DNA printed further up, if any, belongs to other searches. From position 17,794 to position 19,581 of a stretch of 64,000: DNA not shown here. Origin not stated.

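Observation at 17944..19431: Unusual domain fusion: catalytically intact ARH domain plus CX5R phosphatase in one polypeptide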

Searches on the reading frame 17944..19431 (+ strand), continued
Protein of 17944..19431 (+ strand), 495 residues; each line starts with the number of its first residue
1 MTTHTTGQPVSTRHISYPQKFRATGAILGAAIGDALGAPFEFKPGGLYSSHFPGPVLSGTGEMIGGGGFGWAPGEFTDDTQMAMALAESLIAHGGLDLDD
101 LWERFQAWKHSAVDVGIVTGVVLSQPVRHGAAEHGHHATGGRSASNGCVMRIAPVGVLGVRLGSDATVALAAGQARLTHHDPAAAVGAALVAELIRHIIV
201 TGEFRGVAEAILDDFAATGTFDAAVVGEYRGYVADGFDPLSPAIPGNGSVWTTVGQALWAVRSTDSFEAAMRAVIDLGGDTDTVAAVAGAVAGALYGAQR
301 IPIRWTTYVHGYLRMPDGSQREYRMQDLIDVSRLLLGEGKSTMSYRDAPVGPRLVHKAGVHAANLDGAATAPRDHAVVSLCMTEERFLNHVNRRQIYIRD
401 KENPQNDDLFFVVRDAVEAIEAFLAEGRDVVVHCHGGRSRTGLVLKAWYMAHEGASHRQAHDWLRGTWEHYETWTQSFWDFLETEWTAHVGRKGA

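Call 62: get_annotated_region(hit=H10, flank=6000)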
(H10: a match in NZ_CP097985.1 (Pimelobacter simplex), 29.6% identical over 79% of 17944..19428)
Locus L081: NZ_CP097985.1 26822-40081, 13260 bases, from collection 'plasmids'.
description: Pimelobacter simplex strain N39 plasmid pA-N39, complete sequence
organism: Pimelobacter simplex (NCBI taxid 2045)
taxonomy: Bacteria; Actinomycetota; Actinomycetes; Propionibacteriales; Nocardioidaceae; Pimelobacter; Pimelobacter simplex
host: -; source: -; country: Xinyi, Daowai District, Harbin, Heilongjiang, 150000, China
typing (MOB-suite, as given by PLSDB): non-mobilizable
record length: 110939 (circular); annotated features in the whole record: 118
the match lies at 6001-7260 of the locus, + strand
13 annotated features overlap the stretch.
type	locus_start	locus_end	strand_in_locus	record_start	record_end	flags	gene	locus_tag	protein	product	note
CDS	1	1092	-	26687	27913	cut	-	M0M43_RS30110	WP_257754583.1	hypothetical protein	-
CDS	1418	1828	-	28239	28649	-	-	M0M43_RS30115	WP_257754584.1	hypothetical protein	-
CDS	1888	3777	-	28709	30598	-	-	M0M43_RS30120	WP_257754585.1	hypothetical protein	-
CDS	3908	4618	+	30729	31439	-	-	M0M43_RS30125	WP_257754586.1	hypothetical protein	-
CDS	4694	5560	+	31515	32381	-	-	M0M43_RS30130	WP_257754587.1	DUF6569 family protein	-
CDS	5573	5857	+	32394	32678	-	-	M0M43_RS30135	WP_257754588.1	hypothetical protein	-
CDS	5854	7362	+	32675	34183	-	-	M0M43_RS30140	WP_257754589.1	ADP-ribosylglycohydrolase family protein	-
CDS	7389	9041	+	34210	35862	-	-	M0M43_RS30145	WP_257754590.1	TM0106 family RecB-like putative nuclease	-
CDS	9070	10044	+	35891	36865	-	-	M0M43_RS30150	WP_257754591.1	hypothetical protein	-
CDS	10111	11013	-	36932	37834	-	-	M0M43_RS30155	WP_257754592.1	hypothetical protein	-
CDS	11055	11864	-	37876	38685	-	-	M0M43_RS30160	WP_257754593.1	GIY-YIG nuclease family protein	-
CDS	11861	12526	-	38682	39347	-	-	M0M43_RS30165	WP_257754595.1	hypothetical protein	-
CDS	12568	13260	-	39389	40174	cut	-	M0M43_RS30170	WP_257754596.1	hypothetical protein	-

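Call 63: get_annotated_region(hit=H1, flank=6000)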
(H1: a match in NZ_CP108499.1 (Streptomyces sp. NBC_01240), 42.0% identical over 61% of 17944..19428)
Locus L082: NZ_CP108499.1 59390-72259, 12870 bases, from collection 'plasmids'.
description: Streptomyces sp. NBC_01240 plasmid unnamed2, complete sequence
organism: Streptomyces sp. NBC_01240 (NCBI taxid 2903793)
taxonomy: Bacteria; Actinomycetota; Actinomycetes; Kitasatosporales; Streptomycetaceae; Streptomyces; Streptomyces sp. NBC 01240
host: -; source: -; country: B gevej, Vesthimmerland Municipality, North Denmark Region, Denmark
typing (MOB-suite, as given by PLSDB): mobilizable; replicon rep_cluster_1879,rep_cluster_1910; relaxase MOBF
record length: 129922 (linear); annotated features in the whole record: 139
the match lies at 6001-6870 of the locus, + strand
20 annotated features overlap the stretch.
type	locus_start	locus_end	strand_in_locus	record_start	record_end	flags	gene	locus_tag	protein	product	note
CDS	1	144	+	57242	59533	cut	-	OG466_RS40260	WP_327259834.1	winged helix-turn-helix domain-containing protein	-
CDS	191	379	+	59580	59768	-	-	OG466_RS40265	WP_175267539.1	hypothetical protein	-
CDS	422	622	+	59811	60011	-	-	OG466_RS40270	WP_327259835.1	hypothetical protein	-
CDS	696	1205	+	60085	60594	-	-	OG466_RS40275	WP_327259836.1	hypothetical protein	-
CDS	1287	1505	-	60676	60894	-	-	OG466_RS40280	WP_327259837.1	hypothetical protein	-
CDS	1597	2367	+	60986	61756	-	-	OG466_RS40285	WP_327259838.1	hypothetical protein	-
CDS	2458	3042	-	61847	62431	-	-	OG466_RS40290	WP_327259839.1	YrhB domain-containing protein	-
CDS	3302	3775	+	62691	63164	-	-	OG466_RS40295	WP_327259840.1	hypothetical protein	-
CDS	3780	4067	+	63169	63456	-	-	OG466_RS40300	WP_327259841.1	hypothetical protein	-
CDS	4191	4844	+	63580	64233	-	-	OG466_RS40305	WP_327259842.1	hypothetical protein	-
CDS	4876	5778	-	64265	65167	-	-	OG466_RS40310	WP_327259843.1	hypothetical protein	-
CDS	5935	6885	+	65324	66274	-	-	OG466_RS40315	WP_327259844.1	ADP-ribosylglycohydrolase family protein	-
CDS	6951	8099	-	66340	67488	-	-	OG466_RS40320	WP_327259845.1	tyrosine-type recombinase/integrase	GO:0015074 - DNA integration [Evidence IEA]; GO:0006310 - DNA recombination [Evidence IEA]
CDS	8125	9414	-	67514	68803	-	-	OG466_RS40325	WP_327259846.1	hypothetical protein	-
CDS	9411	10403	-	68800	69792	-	-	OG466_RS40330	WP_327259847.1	site-specific integrase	GO:0015074 - DNA integration [Evidence IEA]; GO:0006310 - DNA recombination [Evidence IEA]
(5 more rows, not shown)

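Call 74: find_encoding_contigs(protein=P0060, flank=7000, max_places=2)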
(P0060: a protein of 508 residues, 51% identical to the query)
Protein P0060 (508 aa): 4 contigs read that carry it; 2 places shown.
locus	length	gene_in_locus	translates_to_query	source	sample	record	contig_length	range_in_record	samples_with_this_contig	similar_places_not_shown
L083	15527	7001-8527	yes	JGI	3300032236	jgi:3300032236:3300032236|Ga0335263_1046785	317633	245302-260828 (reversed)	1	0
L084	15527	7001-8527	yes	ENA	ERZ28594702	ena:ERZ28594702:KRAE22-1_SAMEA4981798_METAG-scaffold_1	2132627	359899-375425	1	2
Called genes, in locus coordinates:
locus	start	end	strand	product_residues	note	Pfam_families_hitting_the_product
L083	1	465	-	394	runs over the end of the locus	PF09992:NAGPA (weak)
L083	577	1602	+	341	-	PF14226:DIOX_N, PF03171:2OG-FeII_Oxy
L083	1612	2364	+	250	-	PF00296:Bac_luciferase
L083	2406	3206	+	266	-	PF00378:ECH_1, PF16113:ECH_2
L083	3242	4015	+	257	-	PF00561:Abhydrolase_1, PF12146:Hydrolase_4, PF12697:Abhydrolase_6, PF12695:Abhydrolase_5 (faint)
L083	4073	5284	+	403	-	PF02771:Acyl-CoA_dh_N, PF02770:Acyl-CoA_dh_M, PF00441:Acyl-CoA_dh_1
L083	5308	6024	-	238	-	-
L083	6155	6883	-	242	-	PF00293:NUDIX, PF21906:WHD_NrtR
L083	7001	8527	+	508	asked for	PF03747:ADP_ribosyl_GH, PF00782:DSPc, PF22785:Tc-R-P (weak)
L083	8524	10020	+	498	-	PF13401:AAA_22 (faint), PF00004:AAA, PF17866:AAA_lid_6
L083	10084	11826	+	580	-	-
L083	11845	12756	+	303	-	PF00535:Glycos_transf_2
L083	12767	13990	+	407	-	PF04230:PS_pyruv_trans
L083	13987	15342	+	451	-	PF04422:FrhB_FdhB_N, PF04432:FrhB_FdhB_C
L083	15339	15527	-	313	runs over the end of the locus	PF03706:LPG_synthase_TM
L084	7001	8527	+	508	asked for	PF03747:ADP_ribosyl_GH, PF00782:DSPc, PF22785:Tc-R-P (weak)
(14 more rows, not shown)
